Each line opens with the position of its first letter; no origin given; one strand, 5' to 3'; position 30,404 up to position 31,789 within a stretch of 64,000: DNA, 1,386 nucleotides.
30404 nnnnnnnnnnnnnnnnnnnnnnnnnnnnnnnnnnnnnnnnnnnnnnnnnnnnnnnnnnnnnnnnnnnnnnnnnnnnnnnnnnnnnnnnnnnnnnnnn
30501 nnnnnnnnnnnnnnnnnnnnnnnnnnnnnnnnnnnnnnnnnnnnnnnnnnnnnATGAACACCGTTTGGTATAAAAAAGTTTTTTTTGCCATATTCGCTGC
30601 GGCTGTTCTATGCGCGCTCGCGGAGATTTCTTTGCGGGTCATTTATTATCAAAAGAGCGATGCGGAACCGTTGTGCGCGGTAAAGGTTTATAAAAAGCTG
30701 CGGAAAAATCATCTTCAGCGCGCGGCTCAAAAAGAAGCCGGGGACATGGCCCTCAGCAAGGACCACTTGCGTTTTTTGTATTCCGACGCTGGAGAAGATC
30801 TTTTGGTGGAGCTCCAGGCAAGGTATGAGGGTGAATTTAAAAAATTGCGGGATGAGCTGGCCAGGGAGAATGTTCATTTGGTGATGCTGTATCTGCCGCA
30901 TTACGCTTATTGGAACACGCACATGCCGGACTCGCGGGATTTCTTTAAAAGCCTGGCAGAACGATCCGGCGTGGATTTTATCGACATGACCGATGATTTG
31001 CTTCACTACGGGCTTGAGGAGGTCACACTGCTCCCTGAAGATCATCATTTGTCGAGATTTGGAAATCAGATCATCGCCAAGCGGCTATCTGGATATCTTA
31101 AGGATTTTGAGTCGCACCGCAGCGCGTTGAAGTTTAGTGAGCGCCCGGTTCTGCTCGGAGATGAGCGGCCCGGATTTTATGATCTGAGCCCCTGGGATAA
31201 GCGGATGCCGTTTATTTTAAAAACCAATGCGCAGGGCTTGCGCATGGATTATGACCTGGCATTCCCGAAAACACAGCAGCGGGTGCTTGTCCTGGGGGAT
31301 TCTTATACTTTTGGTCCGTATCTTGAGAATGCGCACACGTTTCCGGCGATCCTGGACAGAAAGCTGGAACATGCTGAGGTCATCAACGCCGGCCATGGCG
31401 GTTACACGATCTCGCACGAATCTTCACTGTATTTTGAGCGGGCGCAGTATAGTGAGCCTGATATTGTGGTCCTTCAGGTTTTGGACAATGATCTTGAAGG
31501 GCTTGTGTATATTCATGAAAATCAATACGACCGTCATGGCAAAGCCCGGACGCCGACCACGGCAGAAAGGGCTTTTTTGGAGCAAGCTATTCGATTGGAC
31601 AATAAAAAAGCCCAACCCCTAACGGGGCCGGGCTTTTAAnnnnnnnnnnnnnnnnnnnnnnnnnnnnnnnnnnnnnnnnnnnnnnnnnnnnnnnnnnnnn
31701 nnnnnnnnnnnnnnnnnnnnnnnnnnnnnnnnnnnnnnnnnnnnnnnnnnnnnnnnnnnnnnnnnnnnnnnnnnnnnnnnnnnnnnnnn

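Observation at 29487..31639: Tandem SGNH-like paralogs with a ~177-bp perfectly identical gene-conversion tract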

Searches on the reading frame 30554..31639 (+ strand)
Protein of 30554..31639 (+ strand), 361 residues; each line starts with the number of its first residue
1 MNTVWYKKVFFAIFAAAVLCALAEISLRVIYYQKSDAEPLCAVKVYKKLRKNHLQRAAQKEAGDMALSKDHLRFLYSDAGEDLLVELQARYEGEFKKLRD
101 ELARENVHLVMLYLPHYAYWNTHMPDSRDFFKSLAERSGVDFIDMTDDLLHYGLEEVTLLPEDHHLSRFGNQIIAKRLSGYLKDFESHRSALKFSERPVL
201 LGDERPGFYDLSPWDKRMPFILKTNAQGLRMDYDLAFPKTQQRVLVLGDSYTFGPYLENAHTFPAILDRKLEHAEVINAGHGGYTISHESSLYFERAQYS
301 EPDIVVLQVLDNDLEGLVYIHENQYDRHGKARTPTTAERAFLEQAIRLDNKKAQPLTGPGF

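Call 6: search_protein_families(library=pfam, proteins=[window:30554-31639:+], max_evalue=1)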
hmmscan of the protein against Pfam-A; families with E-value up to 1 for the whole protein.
window:30554-31639:+ (361 aa): 4 families
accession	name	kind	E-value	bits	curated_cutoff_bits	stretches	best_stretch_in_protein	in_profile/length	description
PF13472.12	Lipase_GDSL_2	-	2.5e-10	41.6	32.9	2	246-313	1-74/178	GDSL-like Lipase/Acylhydrolase family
PF16822.11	ALGX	-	1.4e-07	31.9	26.5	1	89-305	26-262/268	SGNH hydrolase-like domain, acetyltransferase AlgX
PF19040.6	SGNH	-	0.016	15.4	27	1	97-178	158-246/248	SGNH domain (fused to AT3 domains)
PF00657.28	Lipase_GDSL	-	0.02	15.5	23.6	0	244-314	1-89/208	GDSL-like Lipase/Acylhydrolase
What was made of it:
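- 30554..31639 (+): g2: a 361-aa paralogue with an intact catalytic set. Its start overlaps the g1 stop (ATGA) and is preceded by the purine-rich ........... It corresponds to HSA30392.1. Pfam ALGX scored 31.9 bits against a cutoff of 26.5, and Lipase_GDSL_2 scored 41.6 bits (call 6).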

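Call 7: search_protein_families(library=ncbifam, proteins=[window:30554-31639:+], max_evalue=1)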
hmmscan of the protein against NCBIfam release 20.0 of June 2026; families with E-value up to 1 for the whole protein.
window:30554-31639:+ (361 aa): 2 families
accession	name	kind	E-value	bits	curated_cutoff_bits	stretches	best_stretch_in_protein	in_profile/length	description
NF047474.1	GDSL_LA_2486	hypoth_equivalog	0.002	17.4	300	1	216-272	61-117/326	LA_2486 family SGNH/GDSL-type esterase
NF007819.1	PRK10528.1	equivalog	0.074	12.7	270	1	243-313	30-104/210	multifunctional acyl-CoA thioesterase I/protease I/lysophospholipase L1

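Call 8: search_solved_structures(query=window:30554-31639:+, max_evalue=10, show_alignments=2)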
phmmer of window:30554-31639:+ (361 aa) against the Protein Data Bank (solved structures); distinct sequences matched with E-value up to 10: 7.
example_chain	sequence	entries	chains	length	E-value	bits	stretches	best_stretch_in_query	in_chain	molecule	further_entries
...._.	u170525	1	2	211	0.053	16.1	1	243-300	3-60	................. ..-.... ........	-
4rsh_A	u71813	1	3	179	0.081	15.5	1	242-313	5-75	Lipolytic protein G-D-S-L family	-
7c2a_A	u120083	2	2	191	0.36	13.4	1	243-314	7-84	SGNH-hydrolase family esterase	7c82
7c2c_A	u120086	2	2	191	0.36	13.3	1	243-314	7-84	SGNH-hydrolase family esterase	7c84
8h0l_A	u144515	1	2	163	0.41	13.2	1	87-145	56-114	SBDHga1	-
7c2d_A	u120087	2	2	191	0.91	12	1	243-314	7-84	SGNH-hydrolase family esterase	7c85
8u4z_A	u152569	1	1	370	1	11.9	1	126-276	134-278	Family 1 encapsulin-associated DyP peroxidase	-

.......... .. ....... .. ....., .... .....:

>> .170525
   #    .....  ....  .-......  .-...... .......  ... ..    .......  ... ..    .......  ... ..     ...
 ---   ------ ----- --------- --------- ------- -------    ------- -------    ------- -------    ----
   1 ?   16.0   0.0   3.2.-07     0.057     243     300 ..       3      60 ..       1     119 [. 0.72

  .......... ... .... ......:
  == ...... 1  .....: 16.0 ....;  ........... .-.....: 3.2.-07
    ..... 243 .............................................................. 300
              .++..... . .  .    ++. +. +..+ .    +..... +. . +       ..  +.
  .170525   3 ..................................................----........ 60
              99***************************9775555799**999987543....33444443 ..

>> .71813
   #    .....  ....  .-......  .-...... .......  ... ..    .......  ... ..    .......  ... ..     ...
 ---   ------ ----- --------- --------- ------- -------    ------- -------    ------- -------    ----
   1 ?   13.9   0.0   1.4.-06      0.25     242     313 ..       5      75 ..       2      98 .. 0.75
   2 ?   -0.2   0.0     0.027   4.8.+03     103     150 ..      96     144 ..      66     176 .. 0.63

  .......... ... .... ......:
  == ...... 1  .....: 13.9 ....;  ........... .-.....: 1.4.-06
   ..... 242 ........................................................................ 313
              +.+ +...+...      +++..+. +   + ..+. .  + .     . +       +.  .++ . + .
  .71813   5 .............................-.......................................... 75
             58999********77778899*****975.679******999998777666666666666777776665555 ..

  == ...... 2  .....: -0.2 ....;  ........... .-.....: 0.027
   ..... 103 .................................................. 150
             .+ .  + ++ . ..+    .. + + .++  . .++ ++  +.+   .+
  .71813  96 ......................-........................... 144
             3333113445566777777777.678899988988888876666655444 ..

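Call 9: find_encoding_contigs(protein=window:30554-31639:+, flank=6000, max_places=10)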
Protein window:30554-31639:+ (361 aa): 5 contigs read that carry it; 5 places shown.
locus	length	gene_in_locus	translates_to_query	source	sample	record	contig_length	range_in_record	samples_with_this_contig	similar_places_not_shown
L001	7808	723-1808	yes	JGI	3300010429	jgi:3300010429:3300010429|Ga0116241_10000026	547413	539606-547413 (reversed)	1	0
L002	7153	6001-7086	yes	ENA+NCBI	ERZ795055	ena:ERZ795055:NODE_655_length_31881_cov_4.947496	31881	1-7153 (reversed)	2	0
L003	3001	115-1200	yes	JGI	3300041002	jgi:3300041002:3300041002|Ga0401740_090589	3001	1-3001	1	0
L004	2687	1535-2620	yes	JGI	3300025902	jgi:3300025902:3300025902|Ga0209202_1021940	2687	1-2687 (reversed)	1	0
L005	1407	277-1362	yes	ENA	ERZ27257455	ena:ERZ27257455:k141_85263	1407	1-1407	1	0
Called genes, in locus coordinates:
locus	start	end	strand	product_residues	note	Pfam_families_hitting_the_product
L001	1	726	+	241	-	?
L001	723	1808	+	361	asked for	PF16822:ALGX (weak), PF13472:Lipase_GDSL_2 (weak)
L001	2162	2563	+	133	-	-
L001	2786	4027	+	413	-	PF04851:ResIII, PF00270:DEAD, PF00271:Helicase_C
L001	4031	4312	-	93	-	-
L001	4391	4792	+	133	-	-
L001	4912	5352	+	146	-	PF02082:Rrf2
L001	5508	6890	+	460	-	PF01053:Cys_Met_Meta_PP, PF00155:Aminotran_1_2 (weak), PF01041:DegT_DnrJ_EryC1, PF00266:Aminotran_5 (weak)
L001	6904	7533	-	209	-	-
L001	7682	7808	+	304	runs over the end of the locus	PF18928:DUF5677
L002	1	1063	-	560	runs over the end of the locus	PF00004:AAA, PF07728:AAA_5 (faint), PF17862:AAA_lid_3, PF01434:Peptidase_M41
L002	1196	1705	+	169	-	PF07963:N_methyl (weak)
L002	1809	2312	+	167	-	PF07963:N_methyl (weak)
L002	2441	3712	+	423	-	PF03952:Enolase_N, PF00113:Enolase_C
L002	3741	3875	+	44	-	-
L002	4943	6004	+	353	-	PF13472:Lipase_GDSL_2 (faint)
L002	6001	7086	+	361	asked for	PF16822:ALGX (weak), PF13472:Lipase_GDSL_2 (weak)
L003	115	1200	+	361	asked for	PF16822:ALGX (weak), PF13472:Lipase_GDSL_2 (weak)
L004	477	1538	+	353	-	PF13472:Lipase_GDSL_2 (faint)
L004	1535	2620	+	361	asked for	PF16822:ALGX (weak), PF13472:Lipase_GDSL_2 (weak)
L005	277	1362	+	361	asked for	PF16822:ALGX (weak), PF13472:Lipase_GDSL_2 (weak)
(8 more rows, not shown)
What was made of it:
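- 29496..30557 (+): g1: a 353-aa paralogue with an N-terminal membrane anchor and a permuted SGNH domain. It lacks the catalytic Ser and His. The alternative TTG start at 29487 gives 356 aa. It corresponds to HSA30393.1, annotated as a hypothetical protein. Gene callers in other assemblies chose the ATG start, giving 353 aa (call 9).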

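Call 10: find_homologous_proteins(query=window:30554-31636:+, max_evalue=0.001)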
Query window:30554-31636:+ (361 aa): 181 proteins with E <= 0.001 among 5686 candidates; the best 120 are listed.
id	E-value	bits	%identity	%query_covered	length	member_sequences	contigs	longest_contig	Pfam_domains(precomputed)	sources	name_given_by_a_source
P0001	3.8e-211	719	88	98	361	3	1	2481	PF16822.12,PF13472.13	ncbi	-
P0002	1.5e-145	503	63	95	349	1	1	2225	PF16822.12,PF13472.13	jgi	-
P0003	3.7e-110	387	75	61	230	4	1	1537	PF13472.13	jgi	-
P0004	1.4e-91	326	46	94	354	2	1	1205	PF13472.13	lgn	-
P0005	2.5e-87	312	47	89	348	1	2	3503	PF13472.13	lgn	-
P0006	2.8e-85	305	45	95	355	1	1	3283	PF13472.13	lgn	-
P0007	7.8e-84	300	44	94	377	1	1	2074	PF13472.13,PF00657.29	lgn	-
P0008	2.9e-83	298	44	94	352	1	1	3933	PF13472.13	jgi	-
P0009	6.7e-82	294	45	89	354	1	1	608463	PF13472.13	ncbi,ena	-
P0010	8.7e-82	293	46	94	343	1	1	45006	PF13472.13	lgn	-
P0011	9.5e-82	293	43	94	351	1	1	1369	PF13472.13,PF00657.29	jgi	jgi:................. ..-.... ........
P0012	6.6e-81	291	45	94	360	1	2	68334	PF13472.13,PF00657.29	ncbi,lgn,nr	ncbi:MAG: SGNH/GDSL hydrolase family protein [Candidatus Pacebacteria bacterium]|nr:SGNH/GDSL hydrol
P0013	2.8e-80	288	45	84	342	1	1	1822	PF13472.13,PF00657.29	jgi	-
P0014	6.2e-79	284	43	94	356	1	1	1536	PF13472.13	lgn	-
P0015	6.6e-78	281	42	94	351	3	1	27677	PF13472.13,PF00657.29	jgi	-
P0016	2.3e-76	276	41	94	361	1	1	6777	PF13472.13,PF00657.29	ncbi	-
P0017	3.4e-76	275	41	94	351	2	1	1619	PF13472.13,PF00657.29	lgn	-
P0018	6.1e-76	274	42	89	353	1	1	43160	PF13472.13,PF00657.29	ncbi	ncbi:MAG: SGNH/GDSL hydrolase family protein [bacterium]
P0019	6.5e-76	274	42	93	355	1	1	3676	PF13472.13,PF00657.29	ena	-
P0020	1.4e-75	273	40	95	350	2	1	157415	PF13472.13,PF00657.29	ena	-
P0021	3.0e-75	272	41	94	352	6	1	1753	PF13472.13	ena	-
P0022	4.4e-75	271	43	91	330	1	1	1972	PF13472.13,PF00657.29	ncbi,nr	ncbi:MAG: hypothetical protein MUO27_03850, partial [Sedimentisphaerales bacterium]|nr:hypothetical 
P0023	4.5e-75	271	40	94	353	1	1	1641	PF13472.13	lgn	-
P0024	2.0e-74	269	45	88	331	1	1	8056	PF13472.13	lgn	-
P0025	4.7e-74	268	42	89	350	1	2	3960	PF13472.13,PF00657.29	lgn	-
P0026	6.2e-74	268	40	94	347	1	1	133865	PF13472.13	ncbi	ncbi:MAG: SGNH/GDSL hydrolase family protein [Bdellovibrionota bacterium]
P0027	3.6e-73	265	44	85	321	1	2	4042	PF13472.13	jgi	-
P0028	3.9e-73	265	41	93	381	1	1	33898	PF13472.13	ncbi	-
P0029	6.6e-73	264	43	88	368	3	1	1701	PF13472.13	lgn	-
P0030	1.7e-72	263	42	91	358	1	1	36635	PF04311.21,PF16822.12,PF13472.13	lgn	-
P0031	2.8e-72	262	41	96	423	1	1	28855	PF13472.13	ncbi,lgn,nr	ncbi:MAG: hypothetical protein JXN60_02115 [Lentisphaerae bacterium]|nr:hypothetical protein [Lentis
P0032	3.3e-72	262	46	75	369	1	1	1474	PF13472.13,PF00657.29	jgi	jgi:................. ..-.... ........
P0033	5.1e-72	261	41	93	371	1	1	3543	PF13472.13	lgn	-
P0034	1.8e-71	259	41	96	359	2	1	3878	PF13472.13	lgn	-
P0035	1.2e-70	257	40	94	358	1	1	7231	PF13472.13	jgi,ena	-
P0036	1.4e-70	257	39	95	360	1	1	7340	PF13472.13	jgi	jgi:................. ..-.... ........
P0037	2.0e-69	253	39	93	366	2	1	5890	PF13472.13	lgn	-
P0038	2.7e-69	252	40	94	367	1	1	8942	PF13472.13,PF00657.29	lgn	-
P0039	6.4e-69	251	39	96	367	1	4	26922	PF13472.13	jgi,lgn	-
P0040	1.7e-68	250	40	98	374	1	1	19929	PF13472.13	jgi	jgi:hypothetical protein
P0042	5.3e-68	248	41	87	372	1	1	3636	PF13472.13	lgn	-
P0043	8.8e-68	247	40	94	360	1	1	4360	PF13472.13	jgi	jgi:hypothetical protein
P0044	1.7e-67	246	39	96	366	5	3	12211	PF13472.13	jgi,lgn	jgi:hypothetical protein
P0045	1.4e-66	243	39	92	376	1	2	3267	PF13472.13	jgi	-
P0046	2.2e-66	243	39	95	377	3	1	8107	PF13472.13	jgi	jgi:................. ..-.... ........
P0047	4.7e-66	242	74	41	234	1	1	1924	-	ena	-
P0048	1.1e-65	240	39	94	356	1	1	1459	PF13472.13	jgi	jgi:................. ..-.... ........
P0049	1.5e-65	240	42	88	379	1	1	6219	PF13472.13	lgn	-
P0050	1.9e-65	240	39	94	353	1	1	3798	PF13472.13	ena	-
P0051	3.6e-65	239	38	95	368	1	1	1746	PF13472.13,PF00657.29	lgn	-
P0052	5.1e-65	238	47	70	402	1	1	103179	PF13472.13,PF00657.29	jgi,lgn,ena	-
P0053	5.8e-65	238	37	93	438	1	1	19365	PF13472.13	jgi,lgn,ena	-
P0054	3.8e-64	235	38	94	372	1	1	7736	PF13472.13,PF00657.29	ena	-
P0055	7.3e-64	234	37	94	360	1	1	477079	PF16822.12,PF13472.13,PF00657.29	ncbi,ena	-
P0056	5.6e-63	232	38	92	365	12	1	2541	PF13472.13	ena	-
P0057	1.9e-62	230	37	94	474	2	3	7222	PF13472.13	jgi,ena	-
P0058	2.0e-62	230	37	97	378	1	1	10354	PF13472.13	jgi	jgi:hypothetical protein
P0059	3.7e-62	229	44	75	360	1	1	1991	PF13472.13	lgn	-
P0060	3.8e-62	229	37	94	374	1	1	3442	PF16822.12,PF13472.13,PF00657.29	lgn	-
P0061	4.9e-62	228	37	89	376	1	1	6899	PF13472.13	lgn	-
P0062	2.3e-61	226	39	91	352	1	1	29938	PF13472.13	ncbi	-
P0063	4.5e-60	222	36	94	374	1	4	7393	PF13472.13,PF00657.29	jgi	jgi:hypothetical protein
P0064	1.0e-59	221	40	85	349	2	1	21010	PF13472.13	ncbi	-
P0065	3.6e-59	219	40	73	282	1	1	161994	PF13472.13,PF00657.29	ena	-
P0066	6.2e-58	215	37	87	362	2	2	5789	PF13472.13,PF00657.29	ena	-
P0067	1.5e-57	214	39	87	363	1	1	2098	PF13472.13,PF00657.29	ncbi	-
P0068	8.1e-57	211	36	96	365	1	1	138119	PF13472.13,PF00657.29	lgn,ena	-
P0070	1.4e-55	207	36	93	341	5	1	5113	PF13472.13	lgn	-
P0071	2.0e-55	207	41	91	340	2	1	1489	PF16822.12,PF13472.13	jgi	-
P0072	2.4e-55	206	38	87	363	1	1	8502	PF13472.13,PF00657.29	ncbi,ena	-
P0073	1.5e-54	204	41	72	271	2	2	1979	PF13472.13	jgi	jgi:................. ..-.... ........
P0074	9.8e-54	201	40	89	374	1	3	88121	PF13472.13,PF00657.29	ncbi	-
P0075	3.7e-52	196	36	92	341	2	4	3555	PF13472.13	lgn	-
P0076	4.8e-52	196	37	87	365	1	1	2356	PF13472.13,PF00657.29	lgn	-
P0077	1.0e-51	195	33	93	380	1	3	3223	PF13472.13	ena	-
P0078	1.6e-51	194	36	87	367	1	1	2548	PF16822.12,PF13472.13,PF00657.29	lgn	-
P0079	3.0e-51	193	32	94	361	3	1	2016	PF13472.13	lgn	-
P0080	1.1e-50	191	36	87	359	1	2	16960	PF13472.13,PF00657.29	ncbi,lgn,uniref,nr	ncbi:hypothetical protein CSA56_07435 [candidate division KSB3 bacterium]|uniref:SGNH hydrolase-type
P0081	5.4e-49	186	35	94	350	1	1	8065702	PF13472.13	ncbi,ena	-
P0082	4.4e-47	179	42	68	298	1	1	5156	PF13472.13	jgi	jgi:hypothetical protein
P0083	9.8e-47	178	35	84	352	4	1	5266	PF13472.13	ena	-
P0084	6.1e-46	175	35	91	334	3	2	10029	PF13472.13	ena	-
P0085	1.7e-43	168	35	92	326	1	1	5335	PF13472.13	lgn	-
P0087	8.5e-34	136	32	86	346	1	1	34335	PF13472.13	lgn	-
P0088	6.7e-28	116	31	85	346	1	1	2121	PF13472.13,PF00657.29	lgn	-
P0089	6.2e-27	113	43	33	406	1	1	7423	PF13472.13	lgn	-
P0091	5.3e-11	61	39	35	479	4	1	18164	PF16822.12,PF13472.13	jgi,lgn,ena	-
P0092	9.4e-11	60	47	27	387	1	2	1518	PF16822.12,PF13472.13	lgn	-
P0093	1.3e-10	59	46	26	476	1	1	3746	PF16822.12,PF13472.13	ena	-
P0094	2.9e-10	58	46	25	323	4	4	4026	PF25182.2,PF13472.13,PF00657.29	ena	-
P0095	8.9e-10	57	43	29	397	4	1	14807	PF13472.13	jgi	jgi:hypothetical protein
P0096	1.1e-9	56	34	34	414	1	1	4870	PF16822.12,PF13472.13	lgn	-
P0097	1.3e-9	56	39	30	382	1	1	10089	PF16822.12,PF13472.13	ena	-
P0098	1.8e-9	56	40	26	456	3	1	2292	PF16822.12,PF13472.13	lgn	-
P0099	2.0e-9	55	45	26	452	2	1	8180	PF16822.12,PF13472.13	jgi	jgi:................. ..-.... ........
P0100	3.1e-9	55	44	26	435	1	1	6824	PF16822.12,PF13472.13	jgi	jgi:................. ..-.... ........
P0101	9.4e-9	53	40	26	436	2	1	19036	PF16822.12,PF13472.13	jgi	jgi:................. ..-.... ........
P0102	1.2e-8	53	43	26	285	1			PF13472.13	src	-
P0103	1.5e-8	53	37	26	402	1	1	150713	PF13472.13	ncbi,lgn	-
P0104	1.8e-8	52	46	27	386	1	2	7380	PF13472.13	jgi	jgi:hypothetical protein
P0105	1.9e-8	52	38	30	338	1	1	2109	PF13472.13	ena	-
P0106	2.2e-8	52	35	30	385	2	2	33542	PF16822.12,PF13472.13,PF00657.29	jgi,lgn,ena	jgi:hypothetical protein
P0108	4.7e-8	51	45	25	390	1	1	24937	PF13472.13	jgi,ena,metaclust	metaclust:\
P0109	6.0e-8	51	36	27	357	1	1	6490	PF16822.12,PF13472.13,PF00657.29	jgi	jgi:hypothetical protein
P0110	8.1e-8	50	35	39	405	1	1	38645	PF13472.13,PF00657.29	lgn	-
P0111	1.6e-7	49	45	25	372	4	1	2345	PF13472.13,PF00657.29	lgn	-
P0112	1.7e-7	49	33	41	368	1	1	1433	PF13472.13,PF00657.29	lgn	-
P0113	1.7e-7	49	39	25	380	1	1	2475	PF13472.13,PF00657.29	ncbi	-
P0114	2.0e-7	49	35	32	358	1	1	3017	PF13472.13,PF00657.29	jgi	jgi:hypothetical protein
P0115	3.1e-7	48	37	25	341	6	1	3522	PF13472.13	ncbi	-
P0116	4.2e-7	48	33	32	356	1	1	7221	PF13472.13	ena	-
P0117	4.9e-7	48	34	40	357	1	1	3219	PF13472.13,PF00657.29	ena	-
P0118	6.5e-7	47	40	25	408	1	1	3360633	PF13472.13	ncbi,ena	-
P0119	7.7e-7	47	34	33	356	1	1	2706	PF13472.13,PF00657.29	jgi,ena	-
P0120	8.6e-7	47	43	26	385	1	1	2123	PF13472.13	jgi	jgi:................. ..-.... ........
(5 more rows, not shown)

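Call 12: find_encoding_contigs(protein=P0001, flank=6000)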
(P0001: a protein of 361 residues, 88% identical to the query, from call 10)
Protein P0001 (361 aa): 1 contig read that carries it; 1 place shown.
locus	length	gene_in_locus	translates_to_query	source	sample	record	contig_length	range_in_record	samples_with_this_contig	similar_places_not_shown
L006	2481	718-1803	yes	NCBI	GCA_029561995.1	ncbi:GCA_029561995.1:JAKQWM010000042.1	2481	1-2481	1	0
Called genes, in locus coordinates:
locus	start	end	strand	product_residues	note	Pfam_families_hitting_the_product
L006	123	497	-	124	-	PF02915:Rubrerythrin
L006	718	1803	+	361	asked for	PF16822:ALGX (weak), PF13472:Lipase_GDSL_2 (weak)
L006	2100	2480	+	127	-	?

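Call 13: find_encoding_contigs(protein=P0002, flank=6000)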
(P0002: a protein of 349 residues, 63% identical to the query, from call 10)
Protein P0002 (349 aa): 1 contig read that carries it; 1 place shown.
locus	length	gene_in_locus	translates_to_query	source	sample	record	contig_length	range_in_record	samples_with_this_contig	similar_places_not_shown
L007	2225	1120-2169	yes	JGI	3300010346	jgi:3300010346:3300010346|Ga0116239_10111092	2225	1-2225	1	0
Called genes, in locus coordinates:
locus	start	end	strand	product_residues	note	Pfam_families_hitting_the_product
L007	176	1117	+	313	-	-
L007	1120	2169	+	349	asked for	PF16822:ALGX (faint), PF13472:Lipase_GDSL_2 (weak)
